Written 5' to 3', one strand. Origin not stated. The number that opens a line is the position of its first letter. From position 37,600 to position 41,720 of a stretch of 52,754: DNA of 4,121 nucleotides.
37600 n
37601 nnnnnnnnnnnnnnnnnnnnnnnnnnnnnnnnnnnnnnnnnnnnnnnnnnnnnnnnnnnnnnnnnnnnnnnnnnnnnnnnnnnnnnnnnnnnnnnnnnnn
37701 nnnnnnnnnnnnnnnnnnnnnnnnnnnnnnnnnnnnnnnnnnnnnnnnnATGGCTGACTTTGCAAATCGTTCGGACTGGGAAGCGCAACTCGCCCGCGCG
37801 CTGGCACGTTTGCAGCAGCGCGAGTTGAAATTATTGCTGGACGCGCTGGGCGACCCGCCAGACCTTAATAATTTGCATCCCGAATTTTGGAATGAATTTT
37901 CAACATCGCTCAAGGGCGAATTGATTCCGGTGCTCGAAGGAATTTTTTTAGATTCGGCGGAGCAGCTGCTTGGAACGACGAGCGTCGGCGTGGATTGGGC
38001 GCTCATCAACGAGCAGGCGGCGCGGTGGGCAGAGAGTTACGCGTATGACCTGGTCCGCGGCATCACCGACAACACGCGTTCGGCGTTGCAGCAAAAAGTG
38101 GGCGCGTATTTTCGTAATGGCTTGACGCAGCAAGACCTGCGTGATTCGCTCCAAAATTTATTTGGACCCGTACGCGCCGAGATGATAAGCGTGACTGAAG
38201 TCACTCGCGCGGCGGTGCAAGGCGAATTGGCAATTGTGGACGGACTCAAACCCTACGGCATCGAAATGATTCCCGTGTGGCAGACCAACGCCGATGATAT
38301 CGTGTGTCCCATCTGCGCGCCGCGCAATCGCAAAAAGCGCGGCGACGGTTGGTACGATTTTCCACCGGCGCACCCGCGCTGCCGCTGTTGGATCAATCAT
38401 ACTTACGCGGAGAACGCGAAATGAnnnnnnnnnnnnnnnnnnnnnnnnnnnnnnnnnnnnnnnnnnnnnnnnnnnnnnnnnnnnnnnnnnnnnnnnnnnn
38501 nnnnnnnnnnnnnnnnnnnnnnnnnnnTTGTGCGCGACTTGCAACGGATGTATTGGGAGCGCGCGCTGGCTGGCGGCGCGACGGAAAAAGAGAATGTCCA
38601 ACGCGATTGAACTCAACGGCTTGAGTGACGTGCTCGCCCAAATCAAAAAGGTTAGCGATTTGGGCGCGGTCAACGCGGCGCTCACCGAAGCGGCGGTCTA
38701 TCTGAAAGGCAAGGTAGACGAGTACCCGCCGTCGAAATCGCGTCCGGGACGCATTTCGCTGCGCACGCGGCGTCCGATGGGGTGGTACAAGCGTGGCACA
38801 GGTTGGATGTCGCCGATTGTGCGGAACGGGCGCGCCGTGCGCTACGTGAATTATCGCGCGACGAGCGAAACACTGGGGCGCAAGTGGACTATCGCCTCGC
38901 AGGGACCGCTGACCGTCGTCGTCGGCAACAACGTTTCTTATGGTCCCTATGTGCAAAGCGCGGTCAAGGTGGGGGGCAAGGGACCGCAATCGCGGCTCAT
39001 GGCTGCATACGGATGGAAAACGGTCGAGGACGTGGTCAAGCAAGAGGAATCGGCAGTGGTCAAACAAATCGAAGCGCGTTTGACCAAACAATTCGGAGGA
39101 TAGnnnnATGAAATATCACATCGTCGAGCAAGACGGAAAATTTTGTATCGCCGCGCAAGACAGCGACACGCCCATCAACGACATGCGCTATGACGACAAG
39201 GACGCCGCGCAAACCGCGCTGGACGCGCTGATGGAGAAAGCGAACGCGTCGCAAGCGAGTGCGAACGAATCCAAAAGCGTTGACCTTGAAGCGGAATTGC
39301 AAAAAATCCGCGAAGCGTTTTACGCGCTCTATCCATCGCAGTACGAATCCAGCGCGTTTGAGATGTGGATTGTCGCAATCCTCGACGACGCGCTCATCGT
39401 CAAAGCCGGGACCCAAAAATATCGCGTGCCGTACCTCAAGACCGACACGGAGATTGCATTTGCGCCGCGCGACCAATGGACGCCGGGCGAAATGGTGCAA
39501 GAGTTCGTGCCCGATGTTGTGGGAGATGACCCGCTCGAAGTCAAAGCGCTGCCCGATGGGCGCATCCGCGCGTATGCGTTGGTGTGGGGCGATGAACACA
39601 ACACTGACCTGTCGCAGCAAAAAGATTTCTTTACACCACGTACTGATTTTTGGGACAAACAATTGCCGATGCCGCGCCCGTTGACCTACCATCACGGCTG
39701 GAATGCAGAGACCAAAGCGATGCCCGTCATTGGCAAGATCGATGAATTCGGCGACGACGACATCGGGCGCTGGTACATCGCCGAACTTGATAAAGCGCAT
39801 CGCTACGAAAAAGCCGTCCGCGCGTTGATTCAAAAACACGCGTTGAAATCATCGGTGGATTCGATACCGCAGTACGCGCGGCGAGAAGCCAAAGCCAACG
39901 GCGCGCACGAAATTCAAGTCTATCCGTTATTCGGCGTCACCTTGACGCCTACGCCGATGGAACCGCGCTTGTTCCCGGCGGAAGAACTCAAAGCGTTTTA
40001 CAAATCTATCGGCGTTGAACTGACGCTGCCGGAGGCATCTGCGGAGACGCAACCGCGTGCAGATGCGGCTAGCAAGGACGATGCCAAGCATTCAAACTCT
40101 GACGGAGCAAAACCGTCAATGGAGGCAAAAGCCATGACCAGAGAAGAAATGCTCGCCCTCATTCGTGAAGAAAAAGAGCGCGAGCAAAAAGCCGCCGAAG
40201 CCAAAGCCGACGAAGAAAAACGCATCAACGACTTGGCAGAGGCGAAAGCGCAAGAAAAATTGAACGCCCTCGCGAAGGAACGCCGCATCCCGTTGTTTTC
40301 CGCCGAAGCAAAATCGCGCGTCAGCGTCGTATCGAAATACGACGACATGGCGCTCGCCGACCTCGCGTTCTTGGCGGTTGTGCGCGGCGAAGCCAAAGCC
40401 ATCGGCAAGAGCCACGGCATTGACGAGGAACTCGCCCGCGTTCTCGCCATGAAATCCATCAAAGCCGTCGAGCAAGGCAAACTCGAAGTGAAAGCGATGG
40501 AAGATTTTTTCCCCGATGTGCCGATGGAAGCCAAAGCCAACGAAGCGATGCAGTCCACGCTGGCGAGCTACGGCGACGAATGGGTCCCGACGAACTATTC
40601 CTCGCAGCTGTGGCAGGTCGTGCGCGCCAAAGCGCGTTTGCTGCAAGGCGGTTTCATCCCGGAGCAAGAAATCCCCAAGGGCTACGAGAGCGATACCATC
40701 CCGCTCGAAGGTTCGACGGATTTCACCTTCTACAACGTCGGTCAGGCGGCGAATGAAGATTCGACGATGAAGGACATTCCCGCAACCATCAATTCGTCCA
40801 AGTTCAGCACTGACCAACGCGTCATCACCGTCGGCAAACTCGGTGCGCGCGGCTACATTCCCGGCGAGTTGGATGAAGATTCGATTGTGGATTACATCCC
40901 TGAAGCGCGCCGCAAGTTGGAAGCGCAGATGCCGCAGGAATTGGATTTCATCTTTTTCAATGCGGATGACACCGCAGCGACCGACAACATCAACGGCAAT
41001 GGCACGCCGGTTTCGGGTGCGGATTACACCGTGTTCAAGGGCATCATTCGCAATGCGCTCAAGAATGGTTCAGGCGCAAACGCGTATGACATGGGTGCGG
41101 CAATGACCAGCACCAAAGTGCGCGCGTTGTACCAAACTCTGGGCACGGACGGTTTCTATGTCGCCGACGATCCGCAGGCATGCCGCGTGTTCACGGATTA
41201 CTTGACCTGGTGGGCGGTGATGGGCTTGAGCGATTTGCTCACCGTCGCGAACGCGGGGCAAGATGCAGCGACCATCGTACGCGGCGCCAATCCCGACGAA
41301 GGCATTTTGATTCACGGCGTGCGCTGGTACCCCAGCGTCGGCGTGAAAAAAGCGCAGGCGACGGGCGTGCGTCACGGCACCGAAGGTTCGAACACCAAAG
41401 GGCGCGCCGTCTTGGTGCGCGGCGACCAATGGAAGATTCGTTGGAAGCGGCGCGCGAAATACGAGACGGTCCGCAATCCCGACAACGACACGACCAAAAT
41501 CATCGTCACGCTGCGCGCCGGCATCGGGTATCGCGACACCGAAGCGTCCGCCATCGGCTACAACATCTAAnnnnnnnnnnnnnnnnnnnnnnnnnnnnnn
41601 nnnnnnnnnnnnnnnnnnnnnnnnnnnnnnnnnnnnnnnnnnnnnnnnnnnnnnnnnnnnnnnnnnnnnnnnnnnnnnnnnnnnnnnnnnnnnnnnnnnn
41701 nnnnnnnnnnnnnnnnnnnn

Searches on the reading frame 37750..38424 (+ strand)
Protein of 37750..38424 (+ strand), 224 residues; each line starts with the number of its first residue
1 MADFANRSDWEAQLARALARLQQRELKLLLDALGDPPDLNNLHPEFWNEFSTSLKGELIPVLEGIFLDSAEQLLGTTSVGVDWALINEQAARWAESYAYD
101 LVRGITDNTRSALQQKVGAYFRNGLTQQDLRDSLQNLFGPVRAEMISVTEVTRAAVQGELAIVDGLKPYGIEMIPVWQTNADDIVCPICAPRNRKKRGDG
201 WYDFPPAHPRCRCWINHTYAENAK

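Call 3: search_protein_families(library=pfam, proteins=[window:37750-38424:+], max_evalue=0.1)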
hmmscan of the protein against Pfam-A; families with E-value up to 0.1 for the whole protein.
window:37750-38424:+ (224 aa): 1 family
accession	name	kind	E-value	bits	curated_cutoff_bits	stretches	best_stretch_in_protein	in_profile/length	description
PF04233.19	Phage_Mu_F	-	6.9e-05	24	29.6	1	122-214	12-110/112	Phage Mu protein F like protein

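Call 30: search_protein_families(library=phrogs, proteins=[window:37750-38424:+], max_evalue=0.01)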
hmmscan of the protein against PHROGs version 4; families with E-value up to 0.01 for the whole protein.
window:37750-38424:+ (224 aa): 11 families
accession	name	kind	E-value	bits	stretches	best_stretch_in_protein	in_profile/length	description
phrog_2662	-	head and packaging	2.4e-11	43.9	1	12-216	490-706/717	portal protein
phrog_6577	-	unknown function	2.9e-09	36.8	1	85-214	91-225/1066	-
phrog_2468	-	head and packaging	1.3e-08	35.7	1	7-159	40-201/303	head morphogenesis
phrog_4728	-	head and packaging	3e-08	33.9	1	142-221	219-302/591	head morphogenesis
phrog_595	-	head and packaging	1.7e-07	31.9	1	79-217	149-296/513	head maturation protease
phrog_3517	-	head and packaging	9e-07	29.5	1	75-130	95-150/371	head morphogenesis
phrog_19480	-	head and packaging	5.6e-06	25.9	1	100-214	621-732/737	head morphogenesis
phrog_1657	-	head and packaging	0.0001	22.7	1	147-218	222-298/337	head morphogenesis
phrog_115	-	head and packaging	0.00037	20.8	1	107-213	204-312/665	minor head protein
phrog_16493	-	head and packaging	0.0023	17.7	0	46-120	57-133/535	head maturation protease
phrog_16619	-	head and packaging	0.0094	14.4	0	142-215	201-270/1440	minor head protein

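Call 67: search_protein_families(library=ncbifam, proteins=[window:37750-38421:+], max_evalue=0.01)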
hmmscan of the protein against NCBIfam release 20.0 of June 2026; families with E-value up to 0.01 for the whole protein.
window:37750-38421:+ (224 aa): 1 family
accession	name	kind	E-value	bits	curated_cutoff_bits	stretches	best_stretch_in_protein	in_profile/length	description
TIGR01641.1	phageSPP1_gp7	domain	0.00071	19.9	39.65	1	129-214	21-104/109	minor capsid protein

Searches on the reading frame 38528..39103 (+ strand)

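Call 3: search_protein_families(library=pfam, proteins=[window:38528-39103:+], max_evalue=0.1)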
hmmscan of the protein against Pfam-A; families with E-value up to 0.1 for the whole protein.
window:38528-39103:+ (191 aa): 0 families

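Call 30: search_protein_families(library=phrogs, proteins=[window:38528-39103:+], max_evalue=0.01)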
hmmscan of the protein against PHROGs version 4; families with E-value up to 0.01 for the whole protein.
window:38528-39103:+ (191 aa): 1 family
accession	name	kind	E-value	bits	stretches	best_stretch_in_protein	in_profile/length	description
phrog_5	-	connector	3.2e-05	24.9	1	22-143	88-172/239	tail completion or Neck1 protein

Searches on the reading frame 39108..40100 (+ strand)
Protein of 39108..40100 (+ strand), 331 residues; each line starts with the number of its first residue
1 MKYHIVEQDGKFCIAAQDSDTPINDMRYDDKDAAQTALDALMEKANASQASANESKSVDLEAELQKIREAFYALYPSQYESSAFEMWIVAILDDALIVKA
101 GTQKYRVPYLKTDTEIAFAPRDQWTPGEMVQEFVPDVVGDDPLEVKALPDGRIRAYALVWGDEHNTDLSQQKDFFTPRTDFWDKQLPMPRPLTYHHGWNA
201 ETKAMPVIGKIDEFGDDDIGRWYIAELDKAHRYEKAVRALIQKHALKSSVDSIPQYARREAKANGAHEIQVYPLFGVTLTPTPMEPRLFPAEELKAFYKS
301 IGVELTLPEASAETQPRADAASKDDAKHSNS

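Call 54: search_protein_families(library=pfam, proteins=[window:39108-40100:+], max_evalue=1)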
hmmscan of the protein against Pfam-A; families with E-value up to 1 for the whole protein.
window:39108-40100:+ (331 aa): 1 family
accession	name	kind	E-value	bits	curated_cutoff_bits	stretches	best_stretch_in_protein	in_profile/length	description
PF24422.1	DUF7552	-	0.052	14.2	27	1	7-40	14-50/76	Domain of unknown function (DUF7552)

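Call 77: predict_structure(alignment_id=A5)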
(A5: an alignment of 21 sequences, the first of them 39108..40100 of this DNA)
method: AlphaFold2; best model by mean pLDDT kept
length: 331 residues; sequences in the alignment: 21
mean_pLDDT: 75.2   pTM: 0.51
mean pLDDT of the five models: 75.2, 73.3, 73.1, 72.8, 71.1
residues with pLDDT >= 90: 84; 70-90: 162; 50-70: 27; < 50: 58
segments of 3 or more residues with pLDDT < 50: 49-57, 78-83, 128-139, 196-199, 283-288, 311-331
pLDDT, mean of each block of 10 residues (from residue 1): 89 91 91 91 67 45 84 67 66 81 83 87 65 32 81 91 81 91 91 64 76 93 91 77 81 79 91 88 51 80 77 35 30 32
secondary structure, 60 per line:
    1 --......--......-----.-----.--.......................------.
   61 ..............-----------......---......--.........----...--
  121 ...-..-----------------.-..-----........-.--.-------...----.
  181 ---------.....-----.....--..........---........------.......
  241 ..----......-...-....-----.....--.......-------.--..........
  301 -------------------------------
elements in order: E3-8 E11-16 H31-53 H60-74 E86-91 E95-100 E103-111 E116-118 E153-160 E173-175 E190-194 H200-204 E207-216 E220-227 H234-242 E247-252 E258-261 E267-271 E274-280 H291-300

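Call 79: fold_search(model_id=the predicted structure, library=pdb)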
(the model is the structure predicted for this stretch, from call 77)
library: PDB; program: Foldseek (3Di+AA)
matches with E <= 10: 465; with E <= 0.001: 0
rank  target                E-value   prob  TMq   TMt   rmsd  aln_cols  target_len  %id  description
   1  1at3_A                1.2e-02  0.87  0.19  0.27  11.8       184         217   11  HERPES SIMPLEX VIRUS TYPE II PROTEASE (released 1998-10-14)
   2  1vzv                  1.8e-02  0.92  0.19  0.28   8.8       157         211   11  STRUCTURE OF VARICELLA-ZOSTER VIRUS PROTEASE (released 1998-09-16)
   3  4v07_B                2.2e-02  0.87  0.21  0.30  12.9       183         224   15  Dimeric pseudorabies virus protease pUL26N at 2.1 A resolution (released 2015-07-15)
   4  5jbl_A                2.8e-02  0.99  0.28  0.50   5.7       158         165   11  Structure of the bacteriophage T4 capsid assembly protease, gp21. (released 2016-12-07)
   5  1o6e_A                3.9e-02  0.85  0.17  0.24   7.6       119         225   13  Epstein-Barr virus protease (released 2002-11-14)
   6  4v07_A                3.9e-02  0.80  0.21  0.31  11.9       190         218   15  Dimeric pseudorabies virus protease pUL26N at 2.1 A resolution (released 2015-07-15)
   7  5jbl_B                4.6e-02  0.99  0.27  0.49   5.6       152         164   12  Structure of the bacteriophage T4 capsid assembly protease, gp21. (released 2016-12-07)
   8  4cx8_B                4.9e-02  0.75  0.22  0.33  11.8       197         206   14  Monomeric pseudorabies virus protease pUL26N at 2.5 A resolution (released 2015-05-20)
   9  4v08_A                5.2e-02  0.41  0.16  0.24  13.4       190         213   15  Inhibited dimeric pseudorabies virus protease pUL26N at 2 A resolution (released 2015-07-15)
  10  4v0t_A                5.5e-02  0.51  0.18  0.26  12.4       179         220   14  Monomeric pseudorabies virus protease pUL26N at 2.1 A resolution (released 2015-07-15)
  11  5jbl_C                5.8e-02  0.98  0.27  0.49   6.5       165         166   13  Structure of the bacteriophage T4 capsid assembly protease, gp21. (released 2016-12-07)
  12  6zy2_K                6.8e-02  0.35  0.11  0.23  12.4       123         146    9  Cryo-EM structure of apo MlaFEDB (released 2020-11-25)
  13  6v0f_A                7.6e-02  0.69  0.17  0.16   8.7       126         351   11  Lipophilic Envelope-spanning Tunnel B (LetB), Model 4 (released 2020-05-06)
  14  8bq1                  9.0e-02  0.33  0.17  0.26  15.3       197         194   10  Herpes simplex virus type 1 protease (released 2023-11-29)
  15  9n8x_C                1.1e-01  0.33  0.18  0.08  17.4       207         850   10  Intermembrane lipid transport complex LetAB from Escherichia coli (Composite model corresponding to Map 2) (released 2025-11-05)
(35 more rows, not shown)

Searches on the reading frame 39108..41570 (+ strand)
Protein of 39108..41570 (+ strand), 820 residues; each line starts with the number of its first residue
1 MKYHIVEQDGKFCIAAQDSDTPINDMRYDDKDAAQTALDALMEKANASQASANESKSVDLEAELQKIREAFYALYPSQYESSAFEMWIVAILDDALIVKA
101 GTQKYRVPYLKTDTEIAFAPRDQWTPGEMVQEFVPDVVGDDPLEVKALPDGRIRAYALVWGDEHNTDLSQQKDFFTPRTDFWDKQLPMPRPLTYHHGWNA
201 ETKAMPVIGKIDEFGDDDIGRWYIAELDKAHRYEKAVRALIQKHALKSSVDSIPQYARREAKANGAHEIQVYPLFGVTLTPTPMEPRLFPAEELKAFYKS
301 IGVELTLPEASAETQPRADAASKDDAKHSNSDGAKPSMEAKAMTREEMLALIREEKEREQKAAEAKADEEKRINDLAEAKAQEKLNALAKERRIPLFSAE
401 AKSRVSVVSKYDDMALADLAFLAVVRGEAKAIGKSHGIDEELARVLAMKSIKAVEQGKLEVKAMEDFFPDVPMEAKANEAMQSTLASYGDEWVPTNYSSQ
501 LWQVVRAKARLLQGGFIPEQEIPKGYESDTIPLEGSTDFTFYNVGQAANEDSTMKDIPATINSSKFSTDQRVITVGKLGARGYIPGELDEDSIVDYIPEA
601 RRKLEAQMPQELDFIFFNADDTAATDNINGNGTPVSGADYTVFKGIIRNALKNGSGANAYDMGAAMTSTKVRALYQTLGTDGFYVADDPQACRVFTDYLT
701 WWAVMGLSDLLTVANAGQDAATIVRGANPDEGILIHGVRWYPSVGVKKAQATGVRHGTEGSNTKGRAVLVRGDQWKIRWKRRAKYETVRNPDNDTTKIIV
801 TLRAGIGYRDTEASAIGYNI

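Call 3: search_protein_families(library=pfam, proteins=[window:39108-41570:+], max_evalue=0.1)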
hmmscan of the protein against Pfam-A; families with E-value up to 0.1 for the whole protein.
window:39108-41570:+ (820 aa): 0 families

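Call 30: search_protein_families(library=phrogs, proteins=[window:39108-41570:+], max_evalue=0.01)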
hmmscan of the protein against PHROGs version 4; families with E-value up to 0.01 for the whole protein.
window:39108-41570:+ (820 aa): 0 families

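Call 55: search_solved_structures(query=window:39108-41567:+, max_evalue=1)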
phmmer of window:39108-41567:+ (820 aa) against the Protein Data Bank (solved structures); distinct sequences matched with E-value up to 1: 10.
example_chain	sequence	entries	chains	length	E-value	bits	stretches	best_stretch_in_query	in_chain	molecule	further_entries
5leb_A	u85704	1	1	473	0.00066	21.2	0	616-662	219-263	DDD_D12_06_D12_06_D12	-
5lec_A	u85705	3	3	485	0.00093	20.7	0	617-662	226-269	DDD_D12_12_D12_12_D12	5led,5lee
5le2_A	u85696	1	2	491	0.0018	19.7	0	618-662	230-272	DDD_D12_15_D12_15_D12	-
5le4_A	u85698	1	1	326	0.021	16.3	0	617-662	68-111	DD_D12_11_D12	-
5le7_A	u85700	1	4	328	0.025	16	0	617-662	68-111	DD_D12_13_D12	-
5le8_A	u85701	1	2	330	0.027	15.9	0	617-662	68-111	DD_D12_15_D12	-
5le3_A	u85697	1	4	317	0.03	15.7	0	616-662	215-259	DD_D12_09_D12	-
5le6_A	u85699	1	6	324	0.031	15.7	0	617-662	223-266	DD_D12_09_D12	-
6xyw_Ab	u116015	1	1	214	0.23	12.8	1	732-799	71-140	Expressed protein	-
5lw1_A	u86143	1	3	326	0.37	12.1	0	618-662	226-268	DD_232_11_D12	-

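Call 56: find_homologous_proteins(query=window:39108-41567:+, max_evalue=0.00001)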
Query window:39108-41567:+ (820 aa): 22 proteins with E <= 0.00001 among 8000 candidates.
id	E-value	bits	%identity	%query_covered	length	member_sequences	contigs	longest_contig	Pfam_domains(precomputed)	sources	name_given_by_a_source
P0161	0.0e+0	1851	100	100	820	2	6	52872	-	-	-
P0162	0.0e+0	1604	87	100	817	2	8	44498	-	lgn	-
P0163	0.0e+0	1583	85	100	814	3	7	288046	-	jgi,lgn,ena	-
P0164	0.0e+0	1578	86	100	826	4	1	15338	-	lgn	-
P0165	0.0e+0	1363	74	100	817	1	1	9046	-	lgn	-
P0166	0.0e+0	1276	70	100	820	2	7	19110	-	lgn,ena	-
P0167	0.0e+0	1274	70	100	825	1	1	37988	-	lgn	-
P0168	0.0e+0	1264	69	100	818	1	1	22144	-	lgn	-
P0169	0.0e+0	1164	66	100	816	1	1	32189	-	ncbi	-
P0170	5.1e-258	877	60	82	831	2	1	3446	-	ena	-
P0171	1.7e-241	822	59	81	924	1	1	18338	-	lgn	-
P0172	3.7e-241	821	58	82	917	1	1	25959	-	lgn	-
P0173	8.3e-240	816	50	100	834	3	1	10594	-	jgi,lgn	-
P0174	3.0e-232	791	56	85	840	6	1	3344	-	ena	-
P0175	2.3e-227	775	54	83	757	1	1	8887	-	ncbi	ncbi:MAG: hypothetical protein WCF84_26765, partial [Anaerolineae bacterium]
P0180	7.4e-51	191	29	79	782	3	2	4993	PF05065.20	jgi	-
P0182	9.9e-26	108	24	81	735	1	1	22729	PF05065.20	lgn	-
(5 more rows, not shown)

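Call 67: search_protein_families(library=ncbifam, proteins=[window:39108-41567:+], max_evalue=0.01)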
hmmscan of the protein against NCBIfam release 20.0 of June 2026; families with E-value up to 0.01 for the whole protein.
window:39108-41567:+ (820 aa): 0 families

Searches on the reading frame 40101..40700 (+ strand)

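Call 54: search_protein_families(library=pfam, proteins=[window:40101-40700:+], max_evalue=1)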
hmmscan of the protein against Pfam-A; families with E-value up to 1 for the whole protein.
window:40101-40700:+ (200 aa): 2 families
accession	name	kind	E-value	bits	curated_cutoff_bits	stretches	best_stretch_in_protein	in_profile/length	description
PF06732.16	Pescadillo_N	-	0.026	14.5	28.6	1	10-67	65-122/273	Pescadillo N-terminus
PF20158.4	Cas5fv_helical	-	0.54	10.8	25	0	159-177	15-33/158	Cas5fv helical domain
